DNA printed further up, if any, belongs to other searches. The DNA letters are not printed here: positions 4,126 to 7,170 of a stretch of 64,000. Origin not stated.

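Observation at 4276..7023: Fusion of an E1/ThiF-like CxxC domain with a flavin-dependent tryptophan-halogenase domain (possible peptide/RiPP halogenase)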

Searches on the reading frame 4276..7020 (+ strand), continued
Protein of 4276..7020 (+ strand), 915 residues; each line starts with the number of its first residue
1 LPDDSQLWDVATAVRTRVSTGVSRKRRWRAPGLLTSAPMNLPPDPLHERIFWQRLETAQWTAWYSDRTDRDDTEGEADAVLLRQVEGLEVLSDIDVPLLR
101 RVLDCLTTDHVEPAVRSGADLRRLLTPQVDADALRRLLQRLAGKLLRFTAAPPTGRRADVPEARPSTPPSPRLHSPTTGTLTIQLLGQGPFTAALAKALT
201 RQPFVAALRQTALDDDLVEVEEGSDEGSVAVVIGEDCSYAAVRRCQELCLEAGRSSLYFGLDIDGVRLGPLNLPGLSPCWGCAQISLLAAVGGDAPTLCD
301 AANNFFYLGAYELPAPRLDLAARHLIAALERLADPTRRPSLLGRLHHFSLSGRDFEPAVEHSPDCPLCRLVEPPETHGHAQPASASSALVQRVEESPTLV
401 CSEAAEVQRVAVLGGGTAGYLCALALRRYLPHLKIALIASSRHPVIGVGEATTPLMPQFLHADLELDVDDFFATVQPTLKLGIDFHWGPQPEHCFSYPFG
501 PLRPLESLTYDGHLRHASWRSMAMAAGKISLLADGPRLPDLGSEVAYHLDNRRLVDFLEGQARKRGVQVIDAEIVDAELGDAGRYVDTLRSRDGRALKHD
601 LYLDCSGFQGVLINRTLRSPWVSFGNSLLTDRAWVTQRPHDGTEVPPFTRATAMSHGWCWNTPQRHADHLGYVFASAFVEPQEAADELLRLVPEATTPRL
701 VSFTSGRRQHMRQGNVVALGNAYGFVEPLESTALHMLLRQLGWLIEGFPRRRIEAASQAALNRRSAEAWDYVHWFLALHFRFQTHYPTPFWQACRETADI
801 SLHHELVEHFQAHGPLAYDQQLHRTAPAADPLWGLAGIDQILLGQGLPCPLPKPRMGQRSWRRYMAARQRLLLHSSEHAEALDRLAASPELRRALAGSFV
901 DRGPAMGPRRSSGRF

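Call 58: search_protein_families(library=ncbifam, proteins=[L077:7395-8894:+, L077:8876-11533:+], max_evalue=1)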
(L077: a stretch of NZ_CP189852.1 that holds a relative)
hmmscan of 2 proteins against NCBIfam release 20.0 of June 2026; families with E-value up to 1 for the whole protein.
L077:7395-8894:+ (500 aa): 19 families
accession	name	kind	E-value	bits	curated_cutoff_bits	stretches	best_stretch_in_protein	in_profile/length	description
NF033113.0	halo_ClmS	equivalog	1.9e-11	43.2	900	3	156-295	105-242/570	chloramphenicol-biosynthetic FADH2-dependent halogenase CmlS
NF049967.1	QhpG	equivalog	2.4e-09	36.6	240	1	155-340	82-273/423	flavin-dependent monooxygenase QhpG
NF005599.0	PRK07333.1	equivalog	1.7e-08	33.4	549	2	135-217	99-180/414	ubiquinone biosynthesis hydroxylase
NF038171.1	maturase_LodB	equivalog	1.6e-07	30.7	400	1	7-91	1-82/361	lysine-epsilon-oxidase maturase LodB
TIGR02032.1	GG-red-SF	subfamily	3.8e-07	30.1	158.8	1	148-340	81-284/297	geranylgeranyl reductase family protein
TIGR01988.1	Ubi-OHases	subfamily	2e-06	26.9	224.65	1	148-217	97-167/387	ubiquinone biosynthesis hydroxylase, UbiH/UbiF/VisC/COQ6 family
NF005691.0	PRK07494.1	equivalog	7.5e-06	24.7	459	1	146-216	100-169/404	UbiH/UbiF family hydroxylase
TIGR01984.1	UbiH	equivalog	3.9e-05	22.6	392.2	1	148-217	95-164/382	2-octaprenyl-6-methoxyphenyl hydroxylase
NF038174.1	maturase_GoxB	equivalog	4.5e-05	22.6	400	1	152-272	93-209/358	glycine oxidase maturase GoxB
NF041080.1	DGGGPL_reductase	equivalog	0.013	14.4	580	1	146-216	84-158/447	digeranylgeranylglycerophospholipid reductase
NF004356.0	PRK05732.1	equivalog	0.015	14.1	384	0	150-218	104-172/395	2-octaprenyl-6-methoxyphenyl hydroxylase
NF005331.0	PRK06854.1-2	equivalog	0.019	13.4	557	1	3-41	7-45/563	adenylyl-sulfate reductase subunit alpha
TIGR02352.1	thiamin_ThiO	equivalog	0.063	12.4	250.8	1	154-220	147-212/351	glycine oxidase ThiO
TIGR01790.1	carotene-cycl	subfamily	0.067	12.3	209.5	0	155-217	82-141/387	lycopene cyclase family protein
NF042982.1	MFR_Fp_SdhA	equivalog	0.099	11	1100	1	7-38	49-80/612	8-methylmenaquinol:fumarate reductase flavoprotein subunit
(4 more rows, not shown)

L077:8876-11533:+ (886 aa): 12 families
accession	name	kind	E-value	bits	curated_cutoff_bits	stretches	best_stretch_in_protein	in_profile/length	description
NF033113.0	halo_ClmS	equivalog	1.6e-07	30.3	900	2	531-643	109-223/570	chloramphenicol-biosynthetic FADH2-dependent halogenase CmlS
NF038171.1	maturase_LodB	equivalog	3.1e-05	23.2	400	1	382-433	2-52/361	lysine-epsilon-oxidase maturase LodB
NF049967.1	QhpG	equivalog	3.3e-05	23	240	1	526-650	82-195/423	flavin-dependent monooxygenase QhpG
TIGR02032.1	GG-red-SF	subfamily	0.00036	20.3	158.8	1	530-706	92-279/297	geranylgeranyl reductase family protein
NF038174.1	maturase_GoxB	equivalog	0.0004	19.5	400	1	526-636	96-201/358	glycine oxidase maturase GoxB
NF005599.0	PRK07333.1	equivalog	0.00079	18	549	1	522-618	115-205/414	ubiquinone biosynthesis hydroxylase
TIGR03882.1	cyclo_dehyd_2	equivalog_domain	0.0019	18.5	36.9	1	224-339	2-117/164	TOMM precursor leader peptide-binding protein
TIGR01790.1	carotene-cycl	subfamily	0.0044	16.2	209.5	1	554-604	107-156/387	lycopene cyclase family protein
TIGR01984.1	UbiH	equivalog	0.067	12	392.2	1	383-415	3-34/382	2-octaprenyl-6-methoxyphenyl hydroxylase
TIGR01789.1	lycopene_cycl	equivalog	0.081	12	215.2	1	383-414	3-34/370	lycopene beta-cyclase CrtY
TIGR03329.1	Phn_aa_oxid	hypoth_equivalog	0.16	10.7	632.8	1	377-413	22-58/460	putative aminophosphonate oxidoreductase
NF005313.0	PRK06847.1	subfamily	0.27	10.1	372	0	379-421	4-45/375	hypothetical protein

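Call 61: search_protein_families(library=pfam, proteins=[L023:335-2407:-, L023:2835-4352:+, L023:5926-8106:+, L023:8397-8750:+, L023:12552-15053:-, L023:16055-16699:-, L023:16739-18619:-, L023:18619-19578:-, L023:19578-19982:-, L023:20242-21819:-], max_evalue=0.001)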
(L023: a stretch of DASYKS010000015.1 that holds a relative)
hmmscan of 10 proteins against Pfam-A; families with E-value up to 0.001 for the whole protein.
L023:335-2407:- (690 aa): 0 families

L023:2835-4352:+ (506 aa): 5 families
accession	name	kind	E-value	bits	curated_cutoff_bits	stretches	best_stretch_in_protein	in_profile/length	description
PF13560.12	HTH_31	-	2e-09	38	27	1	30-86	6-63/64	Helix-turn-helix domain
PF01381.28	HTH_3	-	1e-07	32.3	23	1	37-84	8-55/55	Helix-turn-helix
PF13424.12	TPR_12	-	3.4e-07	30.8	30.1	1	271-326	10-71/77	Tetratricopeptide repeat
PF02954.25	HTH_8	-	7.5e-05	22.8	22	1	38-57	18-37/42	Bacterial regulatory protein, Fis family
PF20432.4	Xre-like-HTH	-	0.00017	22.2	25.8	0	25-73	10-58/63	Antitoxin Xre-like helix-turn-helix domain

L023:5926-8106:+ (727 aa): 4 families
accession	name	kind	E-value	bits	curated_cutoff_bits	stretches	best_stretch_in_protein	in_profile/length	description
PF00664.28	ABC_membrane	-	6e-44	151.2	28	1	156-438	4-274/274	ABC transporter transmembrane region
PF00005.33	ABC_tran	-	1.4e-33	116.8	25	1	500-649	1-137/137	ABC transporter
PF02463.25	SMC_N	-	2e-05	24.6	40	1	538-690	108-210/220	RecF/RecN/SMC N terminal domain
PF06414.18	Zeta_toxin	-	0.00085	19.3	22.3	0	515-551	21-57/199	Zeta toxin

L023:8397-8750:+ (118 aa): 0 families

L023:12552-15053:- (833 aa): 12 families
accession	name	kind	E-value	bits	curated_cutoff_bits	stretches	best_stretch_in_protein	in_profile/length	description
PF00326.27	Peptidase_S9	-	1.9e-52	178.3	22.6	1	629-830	6-211/213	Prolyl oligopeptidase family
PF07676.18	PD40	-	3.1e-37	126.2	20.9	3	372-411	4-38/38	WD40-like Beta Propeller Repeat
PF00930.27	DPPIV_N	-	2.6e-14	53.2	22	0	210-272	2-64/354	Dipeptidyl peptidase IV (DPP IV) N-terminal region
PF02129.25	Peptidase_S15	-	4.8e-13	49.8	23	2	588-725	1-134/262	X-Pro dipeptidyl-peptidase (S15 family)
PF25174.1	Beta-prop_THOC3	-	9.7e-11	41.6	305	1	242-312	80-146/272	THOC3 beta-propeller domain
PF01738.24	DLH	-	2.6e-06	27.6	21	1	670-810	80-190/217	Dienelactone hydrolase family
PF20434.5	BD-FAE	-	3e-05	24.1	26.8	0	739-789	164-215/215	BD-FAE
PF05448.18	AXE1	-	4.3e-05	22.9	21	0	585-712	62-201/321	Acetyl xylan esterase (AXE1)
PF12894.13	ANAPC4_WD40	-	0.00017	22.2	22.9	0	274-316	15-59/91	Anaphase-promoting complex subunit 4 WD40 domain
PF12146.15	Hydrolase_4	-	0.00022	21.1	27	0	756-808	184-234/239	Serine aminopeptidase, S33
PF08450.18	SGL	-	0.00025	21.2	26.3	0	197-307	82-188/246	SMP-30/Gluconolactonase/LRE-like region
PF00400.38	WD40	-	0.00036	21.4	27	0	296-311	12-27/39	WD domain, G-beta repeat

L023:16055-16699:- (214 aa): 1 family
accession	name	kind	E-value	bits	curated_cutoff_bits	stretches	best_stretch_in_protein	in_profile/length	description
PF03483.22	B3_4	-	1.8e-13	50.9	29.3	1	62-192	3-135/174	B3/4 domain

L023:16739-18619:- (626 aa): 1 family
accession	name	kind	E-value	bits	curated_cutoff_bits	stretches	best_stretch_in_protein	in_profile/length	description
PF07676.18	PD40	-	0.00013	22.3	20.9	0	365-381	14-30/38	WD40-like Beta Propeller Repeat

L023:18619-19578:- (319 aa): 4 families
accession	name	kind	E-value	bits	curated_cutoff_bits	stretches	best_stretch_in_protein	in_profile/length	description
PF00005.33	ABC_tran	-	1.2e-24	88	25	1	25-163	1-136/137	ABC transporter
PF13304.12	AAA_21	-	7e-15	56.3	27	1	130-197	232-301/304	AAA domain, putative AbiEii toxin, Type IV TA system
PF02463.25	SMC_N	-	4.1e-05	23.6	40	0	135-209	136-212/220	RecF/RecN/SMC N terminal domain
PF20703.3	nSTAND1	-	0.00049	20.3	27.1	0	19-54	17-52/379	Novel STAND NTPase 1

L023:19578-19982:- (134 aa): 2 families
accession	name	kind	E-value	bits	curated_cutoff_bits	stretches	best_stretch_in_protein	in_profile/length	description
PF00392.27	GntR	-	6.2e-15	55.1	27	1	13-74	3-64/64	Bacterial regulatory proteins, gntR family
PF01325.25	Fe_dep_repress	-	0.00019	22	26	1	32-65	20-53/60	Iron dependent repressor, N-terminal DNA binding domain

L023:20242-21819:- (525 aa): 2 families
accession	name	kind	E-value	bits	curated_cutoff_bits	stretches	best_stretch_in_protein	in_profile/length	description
PF00199.24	Catalase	-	4.4e-188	625.6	25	1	29-408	1-381/383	Catalase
PF06628.17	Catalase-rel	-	1.4e-18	67.2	30.1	1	437-498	3-65/65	Catalase-related immune-responsive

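Call 63: list_cluster_members(proteins=[P0001, P0002])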
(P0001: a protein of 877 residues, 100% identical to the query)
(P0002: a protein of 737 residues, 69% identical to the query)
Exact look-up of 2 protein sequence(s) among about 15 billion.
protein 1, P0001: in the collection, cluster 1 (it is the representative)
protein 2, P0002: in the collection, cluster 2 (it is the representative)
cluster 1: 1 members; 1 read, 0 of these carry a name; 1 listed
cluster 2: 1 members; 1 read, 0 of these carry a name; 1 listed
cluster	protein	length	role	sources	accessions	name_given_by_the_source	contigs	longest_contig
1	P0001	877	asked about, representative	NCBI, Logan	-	-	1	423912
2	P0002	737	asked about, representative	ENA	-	-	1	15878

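Call 67: find_encoding_contigs(protein=P0002, flank=8000, max_places=2)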
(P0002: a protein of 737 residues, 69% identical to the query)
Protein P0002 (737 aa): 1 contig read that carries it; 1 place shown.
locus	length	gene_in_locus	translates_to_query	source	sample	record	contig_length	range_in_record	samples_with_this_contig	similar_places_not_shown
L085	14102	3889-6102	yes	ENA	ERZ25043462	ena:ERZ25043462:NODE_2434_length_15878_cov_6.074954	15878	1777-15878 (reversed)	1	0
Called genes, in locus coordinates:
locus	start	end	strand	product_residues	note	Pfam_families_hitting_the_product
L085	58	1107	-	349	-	PF00749:tRNA-synt_1c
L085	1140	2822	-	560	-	PF13476:AAA_23 (faint), PF00005:ABC_tran, PF02463:SMC_N (faint), PF13304:AAA_21 (faint), PF12848:ABC_tran_Xtn, PF00005:ABC_tran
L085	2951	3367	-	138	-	-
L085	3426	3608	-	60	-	-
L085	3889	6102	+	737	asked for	PF01266:DAO, PF04820:Trp_halogenase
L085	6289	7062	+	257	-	PF04012:PspA_IM30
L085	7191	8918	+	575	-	PF09084:NMT1 (weak), PF12974:Phosphonate-bd (faint), PF00691:OmpA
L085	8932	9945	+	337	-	PF00528:BPD_transp_1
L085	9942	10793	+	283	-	PF00005:ABC_tran, PF13304:AAA_21 (faint)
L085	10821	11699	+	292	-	-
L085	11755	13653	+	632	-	PF00004:AAA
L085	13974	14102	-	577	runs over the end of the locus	PF12770:CHAT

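Call 88: predict_structure(alignment_id=A2)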
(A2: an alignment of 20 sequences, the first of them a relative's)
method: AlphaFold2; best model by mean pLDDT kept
length: 877 residues; sequences in the alignment: 20
mean_pLDDT: 78.5   pTM: 0.60
mean pLDDT of the five models: 78.5, 76.2, 74.3, 73.3, 68.7
residues with pLDDT >= 90: 222; 70-90: 444; 50-70: 123; < 50: 88
segments of 3 or more residues with pLDDT < 50: 30-35, 117-139, 357-365, 570-582, 666-689, 871-877
pLDDT, mean of each block of 10 residues (from residue 1): 80 88 76 56 85 85 86 71 89 89 89 58 38 39 87 92 86 74 63 93 92 90 94 90 91 79 91 89 92 83 88 80 87 69 68 52 52 81 90 87 65 79 92 94 90 87 86 89 91 66 80 88 93 85 74 87 72 45 53 80 86 87 87 82 86 84 55 42 46 70 78 63 66 71 86 86 82 90 69 68 89 87 89 89 91 90 79 32
secondary structure, 60 per line:
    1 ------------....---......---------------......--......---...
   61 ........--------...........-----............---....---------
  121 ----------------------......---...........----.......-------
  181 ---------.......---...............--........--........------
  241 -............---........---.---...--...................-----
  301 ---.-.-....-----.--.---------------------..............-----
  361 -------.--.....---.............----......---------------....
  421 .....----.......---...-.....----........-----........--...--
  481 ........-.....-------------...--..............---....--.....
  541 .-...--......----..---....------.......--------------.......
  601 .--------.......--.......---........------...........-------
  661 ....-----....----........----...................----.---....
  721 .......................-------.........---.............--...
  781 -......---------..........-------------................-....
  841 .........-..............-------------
elements in order (helices of 4 or more, strands of 3 or more residues): E13-16 E20-25 E41-46 E49-54 H58-68 E77-79 H80-87 H93-103 E108-111 E143-148 H152-162 E167-173 E190-196 H201-214 E217-224 E227-234 H242-253 H257-264 H277-295 E308-311 H342-355 E371-375 H379-391 E396-401 H417-425 H430-436 E440-442 E444-448 E456-460 H466-473 H481-488 E490-494 E508-510 H513-526 E530-533 E536-541 E548-553 E563-566 H573-579 E594-601 E610-616 E619-625 E629-636 H643-653 E661-664 H670-673 H678-685 H690-708 H717-743 H751-759 H763-775 H782-787 H797-806 H820-835 E837-839 H840-849 H851-864
